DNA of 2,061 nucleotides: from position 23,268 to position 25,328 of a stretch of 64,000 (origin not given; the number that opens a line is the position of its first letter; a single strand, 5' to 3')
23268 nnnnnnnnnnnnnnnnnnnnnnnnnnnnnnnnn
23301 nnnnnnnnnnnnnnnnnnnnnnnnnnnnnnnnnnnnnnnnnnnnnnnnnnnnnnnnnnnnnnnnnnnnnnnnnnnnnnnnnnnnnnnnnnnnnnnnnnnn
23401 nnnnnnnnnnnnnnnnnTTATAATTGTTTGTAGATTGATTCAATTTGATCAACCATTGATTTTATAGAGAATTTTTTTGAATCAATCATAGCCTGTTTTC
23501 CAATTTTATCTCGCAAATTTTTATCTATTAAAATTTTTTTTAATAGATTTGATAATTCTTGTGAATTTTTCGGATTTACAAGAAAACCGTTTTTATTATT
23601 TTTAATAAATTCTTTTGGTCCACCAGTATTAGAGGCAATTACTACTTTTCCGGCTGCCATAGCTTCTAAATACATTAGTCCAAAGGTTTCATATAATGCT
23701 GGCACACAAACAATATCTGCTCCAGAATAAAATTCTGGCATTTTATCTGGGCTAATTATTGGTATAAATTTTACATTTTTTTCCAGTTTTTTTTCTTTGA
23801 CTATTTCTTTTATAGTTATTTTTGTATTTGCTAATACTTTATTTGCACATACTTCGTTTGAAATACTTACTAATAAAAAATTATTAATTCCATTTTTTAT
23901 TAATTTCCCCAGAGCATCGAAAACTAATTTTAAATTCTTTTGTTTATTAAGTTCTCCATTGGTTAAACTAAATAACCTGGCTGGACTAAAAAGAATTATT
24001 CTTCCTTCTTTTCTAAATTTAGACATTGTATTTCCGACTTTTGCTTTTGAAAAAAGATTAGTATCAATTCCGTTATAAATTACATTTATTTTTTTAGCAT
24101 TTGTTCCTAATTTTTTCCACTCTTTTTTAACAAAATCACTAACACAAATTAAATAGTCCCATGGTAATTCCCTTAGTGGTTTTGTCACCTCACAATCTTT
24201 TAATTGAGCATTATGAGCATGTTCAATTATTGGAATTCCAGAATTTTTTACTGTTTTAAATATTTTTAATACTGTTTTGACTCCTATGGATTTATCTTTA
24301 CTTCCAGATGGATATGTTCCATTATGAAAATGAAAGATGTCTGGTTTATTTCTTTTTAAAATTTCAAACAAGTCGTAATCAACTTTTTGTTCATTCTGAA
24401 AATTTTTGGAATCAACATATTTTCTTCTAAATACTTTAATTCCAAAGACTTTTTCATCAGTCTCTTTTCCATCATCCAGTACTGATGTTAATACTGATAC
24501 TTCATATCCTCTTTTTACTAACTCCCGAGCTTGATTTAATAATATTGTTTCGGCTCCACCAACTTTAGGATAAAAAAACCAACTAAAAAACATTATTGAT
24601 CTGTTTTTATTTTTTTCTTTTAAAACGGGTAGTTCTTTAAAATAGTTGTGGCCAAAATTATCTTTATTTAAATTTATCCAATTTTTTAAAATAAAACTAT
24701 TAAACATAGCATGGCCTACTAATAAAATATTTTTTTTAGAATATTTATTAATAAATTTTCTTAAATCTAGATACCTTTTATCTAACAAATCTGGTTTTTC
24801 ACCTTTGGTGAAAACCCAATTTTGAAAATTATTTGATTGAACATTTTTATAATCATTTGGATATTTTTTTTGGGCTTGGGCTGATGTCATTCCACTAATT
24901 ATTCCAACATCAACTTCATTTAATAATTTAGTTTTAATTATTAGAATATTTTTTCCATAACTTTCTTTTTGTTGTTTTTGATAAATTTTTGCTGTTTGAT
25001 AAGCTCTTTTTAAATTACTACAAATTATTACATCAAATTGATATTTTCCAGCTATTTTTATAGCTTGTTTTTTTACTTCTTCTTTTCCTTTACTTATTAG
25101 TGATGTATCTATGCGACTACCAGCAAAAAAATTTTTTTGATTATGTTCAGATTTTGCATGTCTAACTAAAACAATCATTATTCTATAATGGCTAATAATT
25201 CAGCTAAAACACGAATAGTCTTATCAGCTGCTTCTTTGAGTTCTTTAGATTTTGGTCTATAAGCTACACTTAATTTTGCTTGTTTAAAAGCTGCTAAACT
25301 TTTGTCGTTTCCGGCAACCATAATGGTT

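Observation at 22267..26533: Glycan or compatible-solute-like cluster with two unusual enzyme-phosphatase fusions (His-phosphatase-GT4 and GT-A-HAD) plus an RfaE-II-like nucleotidyltransferase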

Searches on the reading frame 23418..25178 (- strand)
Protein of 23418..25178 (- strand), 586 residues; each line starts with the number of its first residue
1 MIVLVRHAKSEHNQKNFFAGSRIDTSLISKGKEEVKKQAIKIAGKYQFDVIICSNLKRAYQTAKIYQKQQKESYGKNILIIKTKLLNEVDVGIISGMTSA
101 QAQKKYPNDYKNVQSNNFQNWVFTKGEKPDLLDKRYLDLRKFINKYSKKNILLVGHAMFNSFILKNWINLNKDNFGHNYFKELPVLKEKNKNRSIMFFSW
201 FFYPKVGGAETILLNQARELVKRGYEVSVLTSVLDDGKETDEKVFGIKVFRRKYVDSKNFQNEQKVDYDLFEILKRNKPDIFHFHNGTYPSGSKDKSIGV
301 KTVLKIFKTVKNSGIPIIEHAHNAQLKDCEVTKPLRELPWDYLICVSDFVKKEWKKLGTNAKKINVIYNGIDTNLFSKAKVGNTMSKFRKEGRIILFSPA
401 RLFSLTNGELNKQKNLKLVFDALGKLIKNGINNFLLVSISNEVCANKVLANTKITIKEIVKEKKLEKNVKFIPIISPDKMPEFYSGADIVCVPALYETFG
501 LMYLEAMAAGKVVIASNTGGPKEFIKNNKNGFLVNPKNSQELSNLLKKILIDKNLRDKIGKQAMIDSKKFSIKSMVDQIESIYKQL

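Call 3: search_protein_families(library=pfam, proteins=[window:23418-25178:-], max_evalue=0.01)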
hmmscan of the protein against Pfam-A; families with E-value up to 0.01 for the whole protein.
window:23418-25178:- (586 aa): 8 families
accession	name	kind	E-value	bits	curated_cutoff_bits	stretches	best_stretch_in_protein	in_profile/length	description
PF00534.26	Glycos_transf_1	-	7.4e-35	120.4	26.4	1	403-563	17-169/172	Glycosyl transferases group 1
PF00300.27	His_Phos_1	-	1.8e-27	96.7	21.7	1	2-176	1-167/194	Histidine phosphatase superfamily (branch 1)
PF13692.12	Glyco_trans_1_4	-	1.3e-23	84.3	27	1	408-550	8-140/142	Glycosyl transferases group 1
PF13439.12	Glyco_transf_4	-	2.7e-21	76.8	28.5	1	206-374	1-169/170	Glycosyltransferase Family 4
PF13524.12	Glyco_trans_1_2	-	9.7e-06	26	25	1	465-564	27-126/144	Glycosyl transferase-like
PF13477.12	Glyco_trans_4_2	-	3e-05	24.7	23.4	1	209-286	9-82/139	Glycosyl transferase 4-like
PF13579.12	Glyco_trans_4_4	-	6.7e-05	23.7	29.7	1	207-290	1-83/158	Glycosyl transferase 4-like domain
PF20706.3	GT4-conflict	-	0.0011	18.4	26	1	411-528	209-323/385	Family 4 Glycosyltransferase in conflict systems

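Call 4: search_protein_families(library=ncbifam, proteins=[window:23418-25178:-], max_evalue=0.01)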
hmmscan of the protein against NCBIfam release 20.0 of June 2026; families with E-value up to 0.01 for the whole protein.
window:23418-25178:- (586 aa): 62 families (the best 25 are shown)
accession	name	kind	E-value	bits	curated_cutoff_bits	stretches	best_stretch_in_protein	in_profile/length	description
TIGR03999.1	thiol_BshA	equivalog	2.2e-28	99.2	273.7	1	203-586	8-373/375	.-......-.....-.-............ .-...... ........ BshA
TIGR03449.1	mycothiol_MshA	equivalog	2.7e-25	89.1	462.5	1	355-585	181-402/406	D-inositol-3-phosphate glycosyltransferase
TIGR03088.1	stp2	hypoth_equivalog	4.9e-24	85.1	409.05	1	205-585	12-372/374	TIGR03088 family PEP-CTERM/XrtA system glycosyltransferase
TIGR02149.1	glgA_Coryne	subfamily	1.5e-23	83.6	302.4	1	341-585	146-389/391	glycogen synthase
NF012028.0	PRK15484.1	subfamily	2.4e-23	82.9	618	1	294-581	99-373/380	lipopolysaccharide N-acetylglucosaminyltransferase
NF041876.1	EPS_EpsE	equivalog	2.1e-21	76.7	400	1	359-563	183-372/389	exopolysaccharide biosynthesis GT4 family glycosyltransferase EpsE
NF041010.1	glycosy_Agl16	equivalog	3.6e-21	75.4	575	1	196-586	4-351/352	glycosylation protein Agl16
TIGR03162.1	ribazole_cobC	equivalog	7.3e-20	71.1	162.9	1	2-175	1-163/176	alpha-ribazole phosphatase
TIGR04063.1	stp3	hypoth_equivalog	1.6e-18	66.8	442.05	1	219-585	26-394/397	TIGR04063 family PEP-CTERM/XrtA system glycosyltransferase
TIGR02472.1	sucr_P_syn_N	equivalog_domain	1.6e-17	63.5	576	1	360-564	207-418/439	sucrose-phosphate synthase, putative, glycosyltransferase domain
NF045917.1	PhserinePhPspA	equivalog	5.9e-17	62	350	1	2-172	4-166/211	phosphoserine phosphatase PspA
NF038295.1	EPS_HpsP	equivalog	6.7e-16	58.3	550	1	408-586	214-387/388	hormogonium polysaccharide biosynthesis glycosyltransferase HpsP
NF005567.0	PRK07238.1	equivalog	1.1e-15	57.9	326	1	2-165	180-335/378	bifunctional RNase H/acid phosphatase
TIGR01258.1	pgm_1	subfamily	3.4e-15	56.1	81.7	1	2-113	3-111/245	2,3-bisphosphoglycerate-dependent phosphoglycerate mutase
NF002339.0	PRK01295.1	equivalog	9e-15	54.7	316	1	2-110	5-110/206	2,3-bisphosphoglycerate-dependent phosphoglycerate mutase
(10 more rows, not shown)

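Call 6: search_solved_structures(query=window:23418-25178:-, max_evalue=0.001, show_alignments=2)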
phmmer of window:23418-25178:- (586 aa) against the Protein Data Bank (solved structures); distinct sequences matched with E-value up to 0.001: 98 (the best 60 are shown).
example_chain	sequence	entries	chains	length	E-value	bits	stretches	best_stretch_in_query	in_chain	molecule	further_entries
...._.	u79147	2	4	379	3.7e-18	68.7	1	202-585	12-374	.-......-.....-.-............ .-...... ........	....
6n1x_A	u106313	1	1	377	4.7e-18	68.3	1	202-585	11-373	Glycosyltransferase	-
6d9t_A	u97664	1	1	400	5.2e-18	68.1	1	202-585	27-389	Glycosyl transferase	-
5i45_A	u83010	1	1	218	6.7e-17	64.5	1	454-585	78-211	Glycosyl transferases group 1 family protein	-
3c4q_A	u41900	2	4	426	6.6e-16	61.2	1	362-584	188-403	Predicted glycosyltransferases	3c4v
3c48_A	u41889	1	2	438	7.1e-16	61.1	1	362-584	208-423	Predicted glycosyltransferases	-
2jjm_A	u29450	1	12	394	5.3e-14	54.9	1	202-584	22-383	GLYCOSYL TRANSFERASE, GROUP 1 FAMILY PROTEIN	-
3mbo_A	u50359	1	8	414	5.8e-14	54.8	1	202-584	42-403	Glycosyltransferase, group 1 family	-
6kih_A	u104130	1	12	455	6.1e-14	54.7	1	455-586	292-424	Tll1590 protein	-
4xso_B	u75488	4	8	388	1.6e-13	53.3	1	355-580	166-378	Alr3699 protein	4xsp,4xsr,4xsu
2bis_A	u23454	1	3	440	2e-12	49.7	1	278-554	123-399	GLGA GLYCOGEN SYNTHASE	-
3l01_A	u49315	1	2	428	2.1e-12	49.7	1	279-554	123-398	GlgA glycogen synthase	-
3fro_A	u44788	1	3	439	2.1e-12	49.7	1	278-554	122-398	GlgA glycogen synthase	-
2f9f_A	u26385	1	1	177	8e-12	47.7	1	466-562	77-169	first mannosyl transferase (wbaZ-1)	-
4ij5_A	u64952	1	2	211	1.8e-10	43.3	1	2-115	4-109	Phosphoserine phosphatase 1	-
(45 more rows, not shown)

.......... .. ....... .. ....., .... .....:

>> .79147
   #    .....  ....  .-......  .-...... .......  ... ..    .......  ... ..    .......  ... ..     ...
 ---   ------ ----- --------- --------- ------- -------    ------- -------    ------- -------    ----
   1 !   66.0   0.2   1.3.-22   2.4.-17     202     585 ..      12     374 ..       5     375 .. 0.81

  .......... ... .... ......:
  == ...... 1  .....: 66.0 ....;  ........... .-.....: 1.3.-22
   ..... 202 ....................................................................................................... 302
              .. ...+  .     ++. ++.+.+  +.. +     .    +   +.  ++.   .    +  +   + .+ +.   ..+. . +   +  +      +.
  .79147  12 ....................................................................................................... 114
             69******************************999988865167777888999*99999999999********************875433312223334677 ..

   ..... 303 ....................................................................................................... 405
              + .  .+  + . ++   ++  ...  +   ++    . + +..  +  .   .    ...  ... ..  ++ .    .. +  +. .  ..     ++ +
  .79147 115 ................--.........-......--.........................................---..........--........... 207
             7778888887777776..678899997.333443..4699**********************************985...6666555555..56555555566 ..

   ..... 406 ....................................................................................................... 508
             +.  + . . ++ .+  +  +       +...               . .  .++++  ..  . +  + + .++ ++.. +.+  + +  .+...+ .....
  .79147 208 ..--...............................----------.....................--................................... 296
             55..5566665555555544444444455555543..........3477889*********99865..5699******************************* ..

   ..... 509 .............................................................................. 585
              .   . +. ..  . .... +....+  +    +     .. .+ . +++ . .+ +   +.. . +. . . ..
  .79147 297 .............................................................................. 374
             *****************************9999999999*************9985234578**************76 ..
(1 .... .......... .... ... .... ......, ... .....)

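Call 9: find_homologous_proteins(query=window:23418-25178:-, max_evalue=0.00001)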
Query window:23418-25178:- (586 aa): 101 proteins with E <= 0.00001 among 8000 candidates.
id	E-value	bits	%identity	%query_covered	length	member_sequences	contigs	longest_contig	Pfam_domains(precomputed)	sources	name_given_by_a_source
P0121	0.0e+0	1290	100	100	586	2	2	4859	PF00534.27,PF13524.13,PF13439.13,PF00300.28,PF13692.13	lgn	-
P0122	3.3e-289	978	75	100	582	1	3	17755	PF00534.27,PF13477.13,PF13524.13,PF13439.13,PF00300.28,PF13692.13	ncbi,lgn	-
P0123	1.1e-281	953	73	100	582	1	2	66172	PF00534.27,PF13439.13,PF00300.28,PF13692.13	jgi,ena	-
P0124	4.7e-192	658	74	67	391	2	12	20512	PF00534.27,PF13524.13,PF13439.13,PF13692.13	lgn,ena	-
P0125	9.6e-175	600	69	68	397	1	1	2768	PF00534.27,PF13524.13,PF13439.13,PF13692.13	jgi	jgi:glycosyltransferase involved in cell wall biosynthesis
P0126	9.7e-170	584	65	68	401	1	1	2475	PF00534.27,PF13579.13,PF13439.13,PF13692.13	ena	-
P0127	4.6e-169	582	66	68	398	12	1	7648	PF00534.27,PF13524.13,PF13439.13,PF13692.13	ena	-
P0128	2.2e-167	576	64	67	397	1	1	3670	PF00534.27,PF13477.13,PF13579.13,PF13524.13,PF13439.13,PF20706.4,PF13692.13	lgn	-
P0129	3.0e-167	576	66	67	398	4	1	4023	PF00534.27,PF13477.13,PF13579.13,PF13524.13,PF13439.13,PF13692.13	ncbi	ncbi:MAG: glycosyltransferase family 4 protein [Candidatus Shapirobacteria bacterium]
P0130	2.8e-166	573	65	68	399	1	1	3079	PF00534.27,PF13524.13,PF13439.13,PF20706.4,PF13692.13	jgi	jgi:glycosyltransferase involved in cell wall biosynthesis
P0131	2.3e-164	566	64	67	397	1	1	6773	PF00534.27,PF13524.13,PF13439.13,PF13692.13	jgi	jgi:glycosyltransferase involved in cell wall biosynthesis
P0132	4.5e-159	549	61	68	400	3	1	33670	PF00534.27,PF13579.13,PF13524.13,PF13439.13,PF13692.13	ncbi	-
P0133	7.0e-152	525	60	67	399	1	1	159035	PF00534.27,PF13579.13,PF13524.13,PF13439.13,PF20706.4,PF13692.13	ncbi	-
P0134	6.4e-141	489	58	68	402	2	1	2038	PF00534.27,PF13477.13,PF13439.13,PF13692.13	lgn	-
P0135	5.2e-140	486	58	67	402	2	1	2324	PF00534.27,PF13579.13,PF13439.13,PF13692.13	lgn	-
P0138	2.5e-124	434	39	100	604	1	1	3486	PF00534.27,PF13439.13,PF00300.28,PF13692.13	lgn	-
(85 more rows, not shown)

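Call 38: find_encoding_contigs(protein=P0138, flank=5000, max_places=2)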
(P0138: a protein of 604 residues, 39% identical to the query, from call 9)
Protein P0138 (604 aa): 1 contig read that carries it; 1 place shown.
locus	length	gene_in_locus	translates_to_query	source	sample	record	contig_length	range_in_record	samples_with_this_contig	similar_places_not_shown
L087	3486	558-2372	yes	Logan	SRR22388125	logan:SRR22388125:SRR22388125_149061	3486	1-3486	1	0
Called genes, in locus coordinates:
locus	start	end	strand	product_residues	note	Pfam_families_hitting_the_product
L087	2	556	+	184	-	?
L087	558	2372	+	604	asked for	PF00300:His_Phos_1, PF13439:Glyco_transf_4, PF00534:Glycos_transf_1, PF13692:Glyco_trans_1_4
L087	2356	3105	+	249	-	PF00535:Glycos_transf_2, PF10111:Glyco_tranf_2_2, PF13641:Glyco_tranf_2_3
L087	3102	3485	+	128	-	?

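Call 68: predict_structure(alignment_id=A3)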
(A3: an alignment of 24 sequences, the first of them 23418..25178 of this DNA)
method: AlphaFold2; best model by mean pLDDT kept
length: 586 residues; sequences in the alignment: 24
mean_pLDDT: 83.3   pTM: 0.67
mean pLDDT of the five models: 83.3, 81.7, 81.3, 81.2, 80.8
residues with pLDDT >= 90: 281; 70-90: 218; 50-70: 47; < 50: 40
segments of 3 or more residues with pLDDT < 50: 11-14, 19-30, 169-191
pLDDT, mean of each block of 10 residues (from residue 1): 69 49 43 67 77 86 87 85 87 73 84 71 76 86 84 81 65 30 36 87 79 90 89 89 86 90 91 95 87 82 95 96 82 94 96 94 95 90 91 90 71 87 96 92 56 79 93 82 95 89 95 94 95 96 97 97 95 94 94
secondary structure, 60 per line:
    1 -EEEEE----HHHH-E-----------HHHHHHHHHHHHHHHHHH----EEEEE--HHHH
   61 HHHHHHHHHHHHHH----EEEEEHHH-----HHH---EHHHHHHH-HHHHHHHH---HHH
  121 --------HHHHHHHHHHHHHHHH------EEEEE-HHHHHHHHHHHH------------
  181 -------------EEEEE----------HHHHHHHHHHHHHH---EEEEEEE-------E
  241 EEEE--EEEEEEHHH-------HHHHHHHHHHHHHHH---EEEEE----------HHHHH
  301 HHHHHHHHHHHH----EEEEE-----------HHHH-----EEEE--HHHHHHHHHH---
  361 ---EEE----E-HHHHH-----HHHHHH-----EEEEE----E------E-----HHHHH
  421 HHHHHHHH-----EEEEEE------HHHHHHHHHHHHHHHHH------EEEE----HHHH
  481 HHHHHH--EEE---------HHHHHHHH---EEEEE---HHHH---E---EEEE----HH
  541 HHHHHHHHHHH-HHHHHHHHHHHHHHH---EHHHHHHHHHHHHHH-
elements in order: E2-6 H11-14 H28-45 E50-54 H57-74 E79-83 H99-105 H107-114 H129-144 E151-155 H157-168 E194-198 H209-222 E226-232 E240-244 E247-252 H263-277 E281-285 H296-312 E317-321 H333-336 E342-345 H348-357 E364-366 H373-377 H383-388 E394-398 H416-428 E434-439 H446-462 E469-472 H477-486 E489-491 H501-508 E512-516 H520-523 E531-534 H539-551 H553-567 H572-585

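Call 71: fold_search(model_id=the predicted structure, library=pdb)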
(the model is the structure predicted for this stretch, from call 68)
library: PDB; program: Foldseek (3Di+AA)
matches with E <= 10: 1630; with E <= 0.001: 458
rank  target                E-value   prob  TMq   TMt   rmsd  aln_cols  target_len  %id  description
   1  4xsp_A                3.3e-20  1.00  0.53  0.82   3.8       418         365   20  Crystal structure of Anabaena Alr3699/HepE in complex with UDP (released 2016-01-13)
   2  4xsu_B                5.6e-20  1.00  0.53  0.81   4.3       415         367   21  Crystal structure of Anabaena Alr3699/HepE in complex with UDP and glucose (released 2016-01-13)
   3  4xso_A                5.9e-20  1.00  0.51  0.80   4.1       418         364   20  Crystal structure of apo-form Alr3699/HepE from Anabaena sp. strain PCC 7120 (released 2016-01-13)
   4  4xsu_A                6.9e-20  1.00  0.52  0.80   4.2       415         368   20  Crystal structure of Anabaena Alr3699/HepE in complex with UDP and glucose (released 2016-01-13)
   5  4xsr_B                8.5e-20  1.00  0.53  0.83   3.5       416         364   20  Crystal structure of Anabaena Alr3699/HepE in complex with UDP-glucose (released 2016-01-13)
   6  3mbo_C                1.2e-19  1.00  0.53  0.81   4.2       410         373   21  Crystal Structure of the Glycosyltransferase BaBshA bound with UDP and L-malate (released 2010-09-29)
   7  6kih_A                2.2e-19  1.00  0.56  0.80   3.9       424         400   18  Sucrose-phosphate synthase (tll1590) from Thermosynechococcus elongatus (released 2020-05-27)
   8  3mbo_D                6.9e-19  1.00  0.53  0.81   4.4       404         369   20  Crystal Structure of the Glycosyltransferase BaBshA bound with UDP and L-malate (released 2010-09-29)
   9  6tvp_A                1.7e-18  1.00  0.50  0.73   4.6       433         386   18  Structure of Mycobacterium smegmatis alpha-maltose-1-phosphate synthase GlgM (released 2020-04-22)
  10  2jjm_A                2.2e-18  1.00  0.53  0.83   3.9       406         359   21  Crystal Structure of a family GT4 glycosyltransferase from Bacillus anthracis ORF BA1558. (released 2008-08-05)
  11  3mbo_A                2.3e-18  1.00  0.54  0.83   3.7       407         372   21  Crystal Structure of the Glycosyltransferase BaBshA bound with UDP and L-malate (released 2010-09-29)
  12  6n1x                  2.4e-18  1.00  0.53  0.80   4.0       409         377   22  BshA from Staphylococcus aureus complexed with UDP and N-acetylglucosamine (released 2019-08-21)
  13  3c4q_B                3.0e-18  1.00  0.53  0.78   4.2       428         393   18  Structure of the retaining glycosyltransferase MshA : The first step in mycothiol biosynthesis. Organism : Corynebacte (released 2008-04-01)
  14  3c48_A                3.3e-18  1.00  0.34  0.48  10.9       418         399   19  Structure of the retaining glycosyltransferase MshA: The first step in mycothiol biosynthesis. Organism: Corynebacteri (released 2008-03-25)
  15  6d9t                  3.5e-18  1.00  0.53  0.80   4.1       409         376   22  BshA from Staphylococcus aureus complexed with UDP (released 2019-05-08)
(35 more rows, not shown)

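Call 73: search_protein_representatives(protein=window:23418-25178:-)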
Query: 586 residues. Proteins with E-value up to 0.001 (for the whole library): 159194; up to 1e-10: 15497; up to 1e-30: 78. The best 150 are listed.
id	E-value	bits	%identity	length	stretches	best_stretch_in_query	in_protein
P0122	1.1e-289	978.2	76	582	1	1-586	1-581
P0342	1.6e-137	475.9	42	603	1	2-580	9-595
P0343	3.7e-131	454.9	41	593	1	2-585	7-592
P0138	8.1e-125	434.0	39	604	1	2-586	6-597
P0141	1.7e-110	386.7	46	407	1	192-586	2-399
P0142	3.9e-110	385.5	48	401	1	194-586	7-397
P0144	2.2e-106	373.1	46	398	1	189-585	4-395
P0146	1.3e-105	370.6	45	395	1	194-586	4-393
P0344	1.6e-97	343.9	42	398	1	193-585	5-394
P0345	1.7e-97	343.8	37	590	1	2-583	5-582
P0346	6.8e-92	325.3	42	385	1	199-585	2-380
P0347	9.3e-91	321.5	44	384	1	213-586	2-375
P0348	3.7e-89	316.2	41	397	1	191-584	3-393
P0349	5.6e-84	299.2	39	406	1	190-584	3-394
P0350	4.4e-81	289.6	39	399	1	190-584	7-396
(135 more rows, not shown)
